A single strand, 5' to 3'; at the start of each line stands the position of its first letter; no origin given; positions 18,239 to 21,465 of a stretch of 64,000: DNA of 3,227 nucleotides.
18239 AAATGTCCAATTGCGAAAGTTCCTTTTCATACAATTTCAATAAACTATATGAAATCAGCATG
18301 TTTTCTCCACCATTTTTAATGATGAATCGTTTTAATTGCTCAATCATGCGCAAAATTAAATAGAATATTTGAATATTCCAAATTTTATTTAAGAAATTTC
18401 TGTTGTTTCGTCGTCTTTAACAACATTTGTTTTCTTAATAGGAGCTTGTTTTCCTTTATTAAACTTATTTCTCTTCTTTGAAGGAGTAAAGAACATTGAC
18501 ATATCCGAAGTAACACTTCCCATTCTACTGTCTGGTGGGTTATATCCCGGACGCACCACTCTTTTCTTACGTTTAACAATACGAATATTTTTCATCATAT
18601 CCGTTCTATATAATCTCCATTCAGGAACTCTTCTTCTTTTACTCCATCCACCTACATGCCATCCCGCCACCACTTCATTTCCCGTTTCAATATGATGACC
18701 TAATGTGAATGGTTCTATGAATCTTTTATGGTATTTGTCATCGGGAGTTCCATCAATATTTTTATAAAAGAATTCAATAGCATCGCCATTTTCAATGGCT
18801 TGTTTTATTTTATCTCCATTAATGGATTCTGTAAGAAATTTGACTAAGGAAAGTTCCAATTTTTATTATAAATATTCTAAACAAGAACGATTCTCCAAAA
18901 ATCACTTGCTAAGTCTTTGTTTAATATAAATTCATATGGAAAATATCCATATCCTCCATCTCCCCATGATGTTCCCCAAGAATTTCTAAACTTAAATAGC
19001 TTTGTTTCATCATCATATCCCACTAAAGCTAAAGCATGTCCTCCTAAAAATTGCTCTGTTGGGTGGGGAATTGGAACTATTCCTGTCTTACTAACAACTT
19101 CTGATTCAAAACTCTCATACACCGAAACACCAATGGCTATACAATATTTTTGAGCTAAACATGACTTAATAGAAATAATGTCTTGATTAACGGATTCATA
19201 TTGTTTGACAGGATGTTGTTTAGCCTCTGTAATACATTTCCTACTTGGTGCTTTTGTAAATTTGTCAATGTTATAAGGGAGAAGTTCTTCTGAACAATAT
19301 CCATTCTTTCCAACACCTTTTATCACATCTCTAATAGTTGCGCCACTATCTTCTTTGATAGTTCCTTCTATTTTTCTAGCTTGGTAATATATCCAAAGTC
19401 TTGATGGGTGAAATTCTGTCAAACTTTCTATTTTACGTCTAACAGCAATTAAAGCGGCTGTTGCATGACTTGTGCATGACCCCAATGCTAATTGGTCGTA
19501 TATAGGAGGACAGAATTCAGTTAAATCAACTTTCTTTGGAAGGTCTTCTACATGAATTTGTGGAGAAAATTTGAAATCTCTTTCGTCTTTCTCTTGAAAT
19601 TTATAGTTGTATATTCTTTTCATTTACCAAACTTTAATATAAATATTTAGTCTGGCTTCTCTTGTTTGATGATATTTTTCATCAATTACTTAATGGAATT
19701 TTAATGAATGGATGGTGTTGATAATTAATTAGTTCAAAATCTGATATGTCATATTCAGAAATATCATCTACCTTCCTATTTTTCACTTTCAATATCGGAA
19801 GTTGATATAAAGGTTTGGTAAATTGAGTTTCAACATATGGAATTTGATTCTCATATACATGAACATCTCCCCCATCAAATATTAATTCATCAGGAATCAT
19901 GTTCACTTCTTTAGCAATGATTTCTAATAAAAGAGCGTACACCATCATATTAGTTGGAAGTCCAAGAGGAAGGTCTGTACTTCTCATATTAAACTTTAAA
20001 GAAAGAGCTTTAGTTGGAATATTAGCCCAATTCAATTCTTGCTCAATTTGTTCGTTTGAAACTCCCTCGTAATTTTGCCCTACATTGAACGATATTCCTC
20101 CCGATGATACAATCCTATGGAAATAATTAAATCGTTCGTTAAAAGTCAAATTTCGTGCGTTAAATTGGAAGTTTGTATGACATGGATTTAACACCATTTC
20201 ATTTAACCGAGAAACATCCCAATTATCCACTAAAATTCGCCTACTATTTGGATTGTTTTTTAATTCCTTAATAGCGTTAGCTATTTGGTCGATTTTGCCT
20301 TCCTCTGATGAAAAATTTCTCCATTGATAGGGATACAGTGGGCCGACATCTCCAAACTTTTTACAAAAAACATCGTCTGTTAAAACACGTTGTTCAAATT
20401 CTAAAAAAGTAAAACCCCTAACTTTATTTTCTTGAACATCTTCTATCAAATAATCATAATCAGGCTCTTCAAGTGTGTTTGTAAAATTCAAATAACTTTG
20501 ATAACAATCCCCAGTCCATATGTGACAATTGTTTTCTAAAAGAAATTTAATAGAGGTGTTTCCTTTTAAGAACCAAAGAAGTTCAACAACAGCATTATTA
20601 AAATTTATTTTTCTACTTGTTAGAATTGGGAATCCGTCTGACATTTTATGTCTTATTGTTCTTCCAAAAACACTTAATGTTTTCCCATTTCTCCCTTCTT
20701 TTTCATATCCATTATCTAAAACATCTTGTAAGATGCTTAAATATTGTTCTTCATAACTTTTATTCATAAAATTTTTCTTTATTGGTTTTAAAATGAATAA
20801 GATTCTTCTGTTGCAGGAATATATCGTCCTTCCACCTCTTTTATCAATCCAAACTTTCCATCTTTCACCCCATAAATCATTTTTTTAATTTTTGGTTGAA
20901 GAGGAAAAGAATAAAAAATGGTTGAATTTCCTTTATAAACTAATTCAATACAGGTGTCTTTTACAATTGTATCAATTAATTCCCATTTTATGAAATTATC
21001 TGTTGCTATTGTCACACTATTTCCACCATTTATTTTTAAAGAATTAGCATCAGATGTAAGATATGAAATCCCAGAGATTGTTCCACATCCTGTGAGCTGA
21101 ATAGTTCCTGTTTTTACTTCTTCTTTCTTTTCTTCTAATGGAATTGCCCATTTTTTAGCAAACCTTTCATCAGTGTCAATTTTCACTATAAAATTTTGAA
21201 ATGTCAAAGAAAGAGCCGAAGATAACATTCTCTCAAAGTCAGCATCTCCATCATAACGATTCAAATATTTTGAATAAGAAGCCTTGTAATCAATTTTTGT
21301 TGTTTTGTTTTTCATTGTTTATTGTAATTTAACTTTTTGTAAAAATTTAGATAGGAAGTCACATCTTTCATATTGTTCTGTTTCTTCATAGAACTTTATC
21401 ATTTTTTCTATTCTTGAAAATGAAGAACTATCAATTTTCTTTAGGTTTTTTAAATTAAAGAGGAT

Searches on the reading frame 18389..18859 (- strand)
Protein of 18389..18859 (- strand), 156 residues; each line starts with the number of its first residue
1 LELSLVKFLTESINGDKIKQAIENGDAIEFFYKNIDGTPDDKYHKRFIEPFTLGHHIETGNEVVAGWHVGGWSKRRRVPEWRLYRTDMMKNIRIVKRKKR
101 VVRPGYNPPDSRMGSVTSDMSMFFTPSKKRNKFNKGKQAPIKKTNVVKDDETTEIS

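Call 66: search_protein_families(library=pfam, proteins=[window:18389-18859:-], max_evalue=1)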
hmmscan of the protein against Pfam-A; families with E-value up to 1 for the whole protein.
window:18389-18859:- (156 aa): 1 family
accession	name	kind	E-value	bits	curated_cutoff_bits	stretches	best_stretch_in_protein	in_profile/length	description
PF13280.12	WYL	-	0.00059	20.2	21.8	1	17-94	5-70/70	WYL domain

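Call 73: find_homologous_proteins(query=A2)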
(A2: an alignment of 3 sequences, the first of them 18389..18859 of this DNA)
Query A2 (3 sequences) (156 aa, profile of the alignment): 16 proteins with E <= 0.001 among 2431 candidates.
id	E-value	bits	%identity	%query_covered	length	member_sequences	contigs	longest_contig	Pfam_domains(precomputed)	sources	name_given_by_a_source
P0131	4.7e-89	314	100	100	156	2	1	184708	-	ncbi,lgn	-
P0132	6.8e-85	300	82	99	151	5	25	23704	-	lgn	-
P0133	6.7e-65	235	38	79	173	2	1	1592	-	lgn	-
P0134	9.2e-63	228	39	83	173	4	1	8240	-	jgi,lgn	jgi:hypothetical protein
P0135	5.5e-59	216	39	83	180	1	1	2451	-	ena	-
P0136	7.9e-57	209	39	83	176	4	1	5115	-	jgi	jgi:hypothetical protein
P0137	7.0e-56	206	37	79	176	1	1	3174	-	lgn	-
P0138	1.2e-55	205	39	79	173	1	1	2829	-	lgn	-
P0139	2.0e-55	205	39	83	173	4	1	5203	-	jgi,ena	jgi:hypothetical protein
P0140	3.9e-55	204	36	79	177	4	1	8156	-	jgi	-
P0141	1.1e-52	196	44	72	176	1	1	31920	-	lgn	-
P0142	1.3e-49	186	38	83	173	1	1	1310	-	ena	-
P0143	3.2e-49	184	37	83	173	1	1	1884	PF13280.13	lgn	-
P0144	1.6e-48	182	38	79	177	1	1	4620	-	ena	-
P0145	4.9e-48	181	39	83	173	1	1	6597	PF13280.13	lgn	-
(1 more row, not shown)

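Call 74: find_encoding_contigs(protein=P0141, flank=10000, max_places=3)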
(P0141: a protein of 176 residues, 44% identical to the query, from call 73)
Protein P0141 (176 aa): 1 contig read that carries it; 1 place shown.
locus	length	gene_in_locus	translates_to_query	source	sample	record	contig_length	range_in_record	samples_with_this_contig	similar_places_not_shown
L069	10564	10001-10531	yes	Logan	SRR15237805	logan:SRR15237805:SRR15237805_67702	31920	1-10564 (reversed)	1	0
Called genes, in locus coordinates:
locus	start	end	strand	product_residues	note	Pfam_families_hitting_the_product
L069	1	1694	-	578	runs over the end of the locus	-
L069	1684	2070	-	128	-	-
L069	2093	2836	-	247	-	PF04542:Sigma70_r2 (faint)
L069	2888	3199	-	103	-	-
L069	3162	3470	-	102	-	-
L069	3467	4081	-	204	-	-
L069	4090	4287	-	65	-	-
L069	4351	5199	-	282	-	PF00303:Thymidylat_synt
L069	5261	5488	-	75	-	-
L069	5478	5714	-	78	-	-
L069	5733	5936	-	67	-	-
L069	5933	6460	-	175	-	-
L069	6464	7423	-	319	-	PF00478:IMPDH, PF03060:NMO, PF00977:His_biosynth (faint), PF01070:FMN_dh, PF01207:Dus (faint)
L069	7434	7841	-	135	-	-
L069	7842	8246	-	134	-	-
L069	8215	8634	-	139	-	PF10544:T5orf172, PF13455:MUG113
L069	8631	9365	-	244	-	-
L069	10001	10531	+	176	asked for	-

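Call 75: find_encoding_contigs(protein=P0140, flank=8000, max_places=4)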
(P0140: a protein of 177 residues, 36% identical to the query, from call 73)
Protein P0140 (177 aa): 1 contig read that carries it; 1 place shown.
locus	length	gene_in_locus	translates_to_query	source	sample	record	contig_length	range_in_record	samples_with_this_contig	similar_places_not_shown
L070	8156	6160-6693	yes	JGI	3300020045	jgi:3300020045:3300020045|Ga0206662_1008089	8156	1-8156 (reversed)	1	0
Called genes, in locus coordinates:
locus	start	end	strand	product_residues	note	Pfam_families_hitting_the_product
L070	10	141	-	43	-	-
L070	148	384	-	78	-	-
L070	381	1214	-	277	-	PF00303:Thymidylat_synt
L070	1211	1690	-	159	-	-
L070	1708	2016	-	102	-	-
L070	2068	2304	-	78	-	-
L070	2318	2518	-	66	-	-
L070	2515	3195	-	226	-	-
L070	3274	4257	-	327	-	PF00478:IMPDH, PF03060:NMO, PF02581:TMP-TENI (weak), PF01070:FMN_dh (weak), PF00977:His_biosynth (weak)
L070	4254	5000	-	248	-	-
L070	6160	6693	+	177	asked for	-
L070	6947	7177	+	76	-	-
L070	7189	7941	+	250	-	-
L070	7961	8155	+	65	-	?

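Call 81: search_protein_families(library=pfam, proteins=[L070:4254-5000:-, L069:8631-9365:-], max_evalue=1)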
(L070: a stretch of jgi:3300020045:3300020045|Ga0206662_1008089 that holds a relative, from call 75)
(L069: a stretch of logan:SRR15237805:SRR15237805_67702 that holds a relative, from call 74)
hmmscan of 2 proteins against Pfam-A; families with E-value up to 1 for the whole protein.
L070:4254-5000:- (248 aa): 1 family
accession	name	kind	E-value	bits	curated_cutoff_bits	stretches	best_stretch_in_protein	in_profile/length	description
PF18732.6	HEPN_AbiA_CTD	-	0.52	10.7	27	1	22-48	54-80/132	HEPN like, Abia C-terminal domain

L069:8631-9365:- (244 aa): 1 family
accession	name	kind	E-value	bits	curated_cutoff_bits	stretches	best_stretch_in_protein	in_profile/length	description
PF25673.1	Terminase_7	-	0.056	13.9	27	1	148-201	40-95/139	Phage terminase small subunit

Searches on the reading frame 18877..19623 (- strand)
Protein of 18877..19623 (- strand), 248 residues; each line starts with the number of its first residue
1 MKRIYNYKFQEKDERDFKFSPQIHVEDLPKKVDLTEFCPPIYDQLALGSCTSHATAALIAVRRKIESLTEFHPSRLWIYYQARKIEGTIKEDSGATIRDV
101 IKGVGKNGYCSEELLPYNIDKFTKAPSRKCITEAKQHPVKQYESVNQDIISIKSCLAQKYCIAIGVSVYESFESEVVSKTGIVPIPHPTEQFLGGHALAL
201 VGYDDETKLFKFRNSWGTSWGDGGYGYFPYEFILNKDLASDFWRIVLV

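Call 66: search_protein_families(library=pfam, proteins=[window:18877-19623:-], max_evalue=1)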
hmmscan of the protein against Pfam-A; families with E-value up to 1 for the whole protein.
window:18877-19623:- (248 aa): 2 families
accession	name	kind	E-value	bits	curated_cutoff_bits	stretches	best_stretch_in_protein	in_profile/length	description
PF00112.29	Peptidase_C1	-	1.7e-14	54.9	20.7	1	28-226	1-200/220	Papain family cysteine protease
PF13529.12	Peptidase_C39_2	-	0.16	13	24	1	180-216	112-143/143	Peptidase_C39 like family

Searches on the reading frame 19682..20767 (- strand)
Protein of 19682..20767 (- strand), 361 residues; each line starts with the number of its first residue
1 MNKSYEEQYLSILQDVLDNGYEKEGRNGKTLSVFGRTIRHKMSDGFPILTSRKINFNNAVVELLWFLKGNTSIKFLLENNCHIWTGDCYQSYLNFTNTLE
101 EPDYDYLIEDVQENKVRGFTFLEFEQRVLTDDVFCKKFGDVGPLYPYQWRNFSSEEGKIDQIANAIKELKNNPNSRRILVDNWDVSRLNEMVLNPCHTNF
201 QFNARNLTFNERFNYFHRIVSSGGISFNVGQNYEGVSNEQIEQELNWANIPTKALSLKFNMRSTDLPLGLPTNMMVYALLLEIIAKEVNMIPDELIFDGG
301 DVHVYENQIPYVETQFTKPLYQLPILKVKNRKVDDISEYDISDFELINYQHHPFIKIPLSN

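Call 10: search_protein_families(library=phrogs, proteins=[window:19682-20767:-])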
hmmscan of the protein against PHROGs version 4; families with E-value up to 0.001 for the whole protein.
window:19682-20767:- (361 aa): 4 families
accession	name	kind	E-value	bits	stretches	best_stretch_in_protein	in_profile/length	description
phrog_160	-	DNA, RNA and nucleotide metabolism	2.6e-91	307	1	2-360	29-307/335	thymidylate synthase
phrog_5682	-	DNA, RNA and nucleotide metabolism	8.4e-41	140.6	2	252-360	98-208/209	thymidylate synthase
phrog_5131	-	DNA, RNA and nucleotide metabolism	1.7e-14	54.9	1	145-206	103-163/357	thymidylate synthase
phrog_3676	-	DNA, RNA and nucleotide metabolism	0.00016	22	0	250-310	171-232/351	thymidylate synthase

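Call 11: search_protein_families(library=pfam, proteins=[window:19682-20767:-], max_evalue=0.01)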
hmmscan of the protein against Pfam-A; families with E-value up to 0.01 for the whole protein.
window:19682-20767:- (361 aa): 1 family
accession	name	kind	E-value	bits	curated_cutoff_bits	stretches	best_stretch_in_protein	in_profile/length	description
PF00303.24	Thymidylat_synt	-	4.9e-79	265.6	24.3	1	7-359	1-264/266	Thymidylate synthase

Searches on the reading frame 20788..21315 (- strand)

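Call 10: search_protein_families(library=phrogs, proteins=[window:20788-21315:-])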
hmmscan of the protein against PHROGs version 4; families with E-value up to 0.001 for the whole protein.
window:20788-21315:- (175 aa): 0 families

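Call 11: search_protein_families(library=pfam, proteins=[window:20788-21315:-], max_evalue=0.01)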
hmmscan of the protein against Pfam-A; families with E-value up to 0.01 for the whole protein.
window:20788-21315:- (175 aa): 0 families

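Call 66: search_protein_families(library=pfam, proteins=[window:20788-21315:-], max_evalue=1)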
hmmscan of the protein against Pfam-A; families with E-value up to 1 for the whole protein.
window:20788-21315:- (175 aa): 2 families
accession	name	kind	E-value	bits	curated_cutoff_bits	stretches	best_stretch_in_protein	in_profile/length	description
PF10896.13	DUF2714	-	0.091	13.2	23.9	1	29-75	43-89/143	Protein of unknown function (DUF2714)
PF02937.20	COX6C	-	0.13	12.9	22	1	9-31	40-62/70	Cytochrome c oxidase subunit VIc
